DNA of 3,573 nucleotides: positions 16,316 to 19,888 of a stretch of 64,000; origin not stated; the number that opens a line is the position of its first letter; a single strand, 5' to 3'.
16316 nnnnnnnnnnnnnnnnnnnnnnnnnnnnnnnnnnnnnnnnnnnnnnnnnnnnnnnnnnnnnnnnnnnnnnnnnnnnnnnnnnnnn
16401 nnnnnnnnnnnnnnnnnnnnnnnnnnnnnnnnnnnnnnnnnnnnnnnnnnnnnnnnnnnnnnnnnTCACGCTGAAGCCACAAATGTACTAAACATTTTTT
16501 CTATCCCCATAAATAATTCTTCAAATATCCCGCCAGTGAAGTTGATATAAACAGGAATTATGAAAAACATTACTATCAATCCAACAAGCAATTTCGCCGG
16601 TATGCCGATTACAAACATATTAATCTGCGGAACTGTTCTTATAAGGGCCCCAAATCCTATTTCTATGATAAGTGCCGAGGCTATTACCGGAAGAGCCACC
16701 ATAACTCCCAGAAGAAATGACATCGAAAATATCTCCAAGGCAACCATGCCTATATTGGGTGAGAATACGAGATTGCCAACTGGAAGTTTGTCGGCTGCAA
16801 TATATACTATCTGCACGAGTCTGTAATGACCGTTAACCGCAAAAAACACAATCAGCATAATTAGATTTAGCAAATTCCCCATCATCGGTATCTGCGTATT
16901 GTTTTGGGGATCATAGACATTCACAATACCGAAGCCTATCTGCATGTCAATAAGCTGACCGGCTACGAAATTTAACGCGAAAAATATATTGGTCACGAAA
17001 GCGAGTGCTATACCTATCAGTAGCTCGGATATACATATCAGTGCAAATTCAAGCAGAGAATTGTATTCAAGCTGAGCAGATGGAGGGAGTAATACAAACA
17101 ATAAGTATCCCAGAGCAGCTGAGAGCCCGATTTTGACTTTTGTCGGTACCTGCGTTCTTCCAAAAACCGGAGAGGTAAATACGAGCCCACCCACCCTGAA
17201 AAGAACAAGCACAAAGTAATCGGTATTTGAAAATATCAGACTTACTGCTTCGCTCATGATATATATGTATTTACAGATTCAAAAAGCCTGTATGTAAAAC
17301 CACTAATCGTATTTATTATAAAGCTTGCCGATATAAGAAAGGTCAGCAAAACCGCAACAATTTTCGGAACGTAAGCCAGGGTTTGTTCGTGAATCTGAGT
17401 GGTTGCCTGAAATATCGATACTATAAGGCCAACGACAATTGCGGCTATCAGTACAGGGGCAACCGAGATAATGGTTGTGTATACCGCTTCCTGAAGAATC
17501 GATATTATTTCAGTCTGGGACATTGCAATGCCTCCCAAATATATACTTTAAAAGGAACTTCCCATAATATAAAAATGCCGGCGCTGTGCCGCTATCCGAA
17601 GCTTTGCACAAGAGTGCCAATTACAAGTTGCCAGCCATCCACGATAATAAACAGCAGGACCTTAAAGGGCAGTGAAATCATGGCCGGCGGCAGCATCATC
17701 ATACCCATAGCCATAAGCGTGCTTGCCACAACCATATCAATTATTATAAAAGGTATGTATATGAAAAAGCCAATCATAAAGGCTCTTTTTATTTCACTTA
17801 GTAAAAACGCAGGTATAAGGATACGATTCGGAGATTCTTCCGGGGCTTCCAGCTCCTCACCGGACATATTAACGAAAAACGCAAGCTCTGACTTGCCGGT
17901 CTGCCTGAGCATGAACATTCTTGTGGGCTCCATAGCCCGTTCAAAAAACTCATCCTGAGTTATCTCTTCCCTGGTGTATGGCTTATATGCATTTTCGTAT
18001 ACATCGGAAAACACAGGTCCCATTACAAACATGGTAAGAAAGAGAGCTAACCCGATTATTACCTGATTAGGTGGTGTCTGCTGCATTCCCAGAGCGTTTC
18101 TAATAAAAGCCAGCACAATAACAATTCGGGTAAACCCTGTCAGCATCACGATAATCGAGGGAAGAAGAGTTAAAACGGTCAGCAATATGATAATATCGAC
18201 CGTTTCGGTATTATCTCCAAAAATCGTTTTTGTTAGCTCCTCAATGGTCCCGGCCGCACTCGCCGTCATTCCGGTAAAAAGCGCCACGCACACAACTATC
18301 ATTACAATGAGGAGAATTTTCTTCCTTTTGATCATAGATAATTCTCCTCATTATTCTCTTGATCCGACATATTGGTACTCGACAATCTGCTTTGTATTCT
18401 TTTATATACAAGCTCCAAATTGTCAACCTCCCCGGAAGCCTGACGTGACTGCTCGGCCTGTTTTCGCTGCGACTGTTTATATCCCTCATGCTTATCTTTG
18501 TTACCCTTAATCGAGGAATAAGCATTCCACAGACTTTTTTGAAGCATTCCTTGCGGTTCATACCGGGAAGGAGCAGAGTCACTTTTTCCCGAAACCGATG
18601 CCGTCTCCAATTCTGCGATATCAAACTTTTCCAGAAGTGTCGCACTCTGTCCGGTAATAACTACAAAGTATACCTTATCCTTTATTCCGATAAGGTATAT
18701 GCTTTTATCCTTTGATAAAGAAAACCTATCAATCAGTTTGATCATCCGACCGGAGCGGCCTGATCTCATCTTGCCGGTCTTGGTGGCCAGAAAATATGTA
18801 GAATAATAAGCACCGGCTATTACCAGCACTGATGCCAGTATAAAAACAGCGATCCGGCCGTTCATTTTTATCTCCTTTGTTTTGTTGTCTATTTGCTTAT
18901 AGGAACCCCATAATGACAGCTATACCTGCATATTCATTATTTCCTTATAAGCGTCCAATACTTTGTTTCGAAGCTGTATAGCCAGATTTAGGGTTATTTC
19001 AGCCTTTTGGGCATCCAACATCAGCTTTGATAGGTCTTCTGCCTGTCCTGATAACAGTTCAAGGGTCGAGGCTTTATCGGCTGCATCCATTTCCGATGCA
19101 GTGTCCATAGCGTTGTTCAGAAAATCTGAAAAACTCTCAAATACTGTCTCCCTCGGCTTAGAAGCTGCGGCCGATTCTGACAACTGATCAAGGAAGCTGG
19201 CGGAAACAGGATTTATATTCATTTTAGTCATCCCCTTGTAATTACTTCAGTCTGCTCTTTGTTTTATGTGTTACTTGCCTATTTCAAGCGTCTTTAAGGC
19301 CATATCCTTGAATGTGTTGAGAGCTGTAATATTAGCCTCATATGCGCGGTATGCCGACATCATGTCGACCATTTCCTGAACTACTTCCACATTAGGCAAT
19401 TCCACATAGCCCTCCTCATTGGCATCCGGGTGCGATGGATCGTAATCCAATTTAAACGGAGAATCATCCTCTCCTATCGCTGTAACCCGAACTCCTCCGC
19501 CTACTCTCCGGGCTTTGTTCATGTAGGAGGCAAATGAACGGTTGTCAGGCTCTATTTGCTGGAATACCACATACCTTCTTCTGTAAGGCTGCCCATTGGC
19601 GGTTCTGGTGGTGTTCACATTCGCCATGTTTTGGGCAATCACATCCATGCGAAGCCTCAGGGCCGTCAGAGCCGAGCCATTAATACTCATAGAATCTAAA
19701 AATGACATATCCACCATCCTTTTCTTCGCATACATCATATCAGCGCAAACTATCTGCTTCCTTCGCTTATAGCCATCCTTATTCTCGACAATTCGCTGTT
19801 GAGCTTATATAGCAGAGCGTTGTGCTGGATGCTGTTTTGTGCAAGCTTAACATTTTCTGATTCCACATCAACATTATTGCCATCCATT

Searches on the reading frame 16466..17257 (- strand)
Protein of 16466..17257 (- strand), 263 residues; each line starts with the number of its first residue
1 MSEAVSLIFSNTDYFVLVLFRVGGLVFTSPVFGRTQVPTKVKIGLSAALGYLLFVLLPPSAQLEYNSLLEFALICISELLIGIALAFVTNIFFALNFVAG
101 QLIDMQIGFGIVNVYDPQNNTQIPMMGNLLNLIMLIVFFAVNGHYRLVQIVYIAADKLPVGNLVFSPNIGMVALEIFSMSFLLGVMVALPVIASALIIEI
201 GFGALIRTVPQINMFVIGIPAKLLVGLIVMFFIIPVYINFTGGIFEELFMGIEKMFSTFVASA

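Call 17: search_protein_families(library=pfam, proteins=[window:16466-17257:-], max_evalue=0.00001)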
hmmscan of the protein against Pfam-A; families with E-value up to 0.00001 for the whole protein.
window:16466-17257:- (263 aa): 1 family
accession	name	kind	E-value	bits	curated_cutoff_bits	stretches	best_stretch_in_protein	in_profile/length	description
PF01311.25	Bac_export_1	-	2.3e-59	201.2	27.8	1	15-247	4-229/230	Bacterial export proteins, family 1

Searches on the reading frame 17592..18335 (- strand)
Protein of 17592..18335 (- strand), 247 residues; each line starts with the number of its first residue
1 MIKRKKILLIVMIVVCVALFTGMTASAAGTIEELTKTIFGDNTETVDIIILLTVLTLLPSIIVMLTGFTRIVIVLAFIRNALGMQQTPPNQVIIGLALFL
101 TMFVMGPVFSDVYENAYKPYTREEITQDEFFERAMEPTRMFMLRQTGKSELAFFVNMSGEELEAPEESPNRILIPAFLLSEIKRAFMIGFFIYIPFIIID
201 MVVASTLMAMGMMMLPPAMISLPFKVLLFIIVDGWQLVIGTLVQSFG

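Call 17: search_protein_families(library=pfam, proteins=[window:17592-18335:-], max_evalue=0.00001)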
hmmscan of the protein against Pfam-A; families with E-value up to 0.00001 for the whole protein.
window:17592-18335:- (247 aa): 1 family
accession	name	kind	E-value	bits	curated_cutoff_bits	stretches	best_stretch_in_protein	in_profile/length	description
PF00813.25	FliP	-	6.6e-83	277.8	26.9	1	51-242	1-191/191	FliP family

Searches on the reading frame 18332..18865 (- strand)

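Call 17: search_protein_families(library=pfam, proteins=[window:18332-18865:-], max_evalue=0.00001)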
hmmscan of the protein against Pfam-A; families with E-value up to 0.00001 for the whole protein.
window:18332-18865:- (177 aa): 1 family
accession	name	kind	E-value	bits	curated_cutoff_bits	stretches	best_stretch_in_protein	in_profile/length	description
PF04347.18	FliO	-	1.1e-07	32.3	22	1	27-109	3-87/91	Flagellar biosynthesis protein, FliO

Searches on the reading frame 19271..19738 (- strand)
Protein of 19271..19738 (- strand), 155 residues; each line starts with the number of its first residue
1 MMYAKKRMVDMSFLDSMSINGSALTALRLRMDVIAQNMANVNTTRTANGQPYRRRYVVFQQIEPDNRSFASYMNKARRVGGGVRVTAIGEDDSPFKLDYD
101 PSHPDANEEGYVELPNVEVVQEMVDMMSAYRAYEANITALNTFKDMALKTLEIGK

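Call 17: search_protein_families(library=pfam, proteins=[window:19271-19738:-], max_evalue=0.00001)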
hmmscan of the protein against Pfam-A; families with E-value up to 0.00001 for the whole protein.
window:19271-19738:- (155 aa): 2 families
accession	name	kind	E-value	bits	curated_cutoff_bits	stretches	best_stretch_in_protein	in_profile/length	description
PF06429.18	Flg_bbr_C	-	2.8e-14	52.8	23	1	109-151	2-44/46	Flagellar basal body rod FlgEFG protein C-terminal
PF00460.25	Flg_bb_rod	-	4.9e-06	26.8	20.7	0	21-45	5-29/31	Flagella basal body rod protein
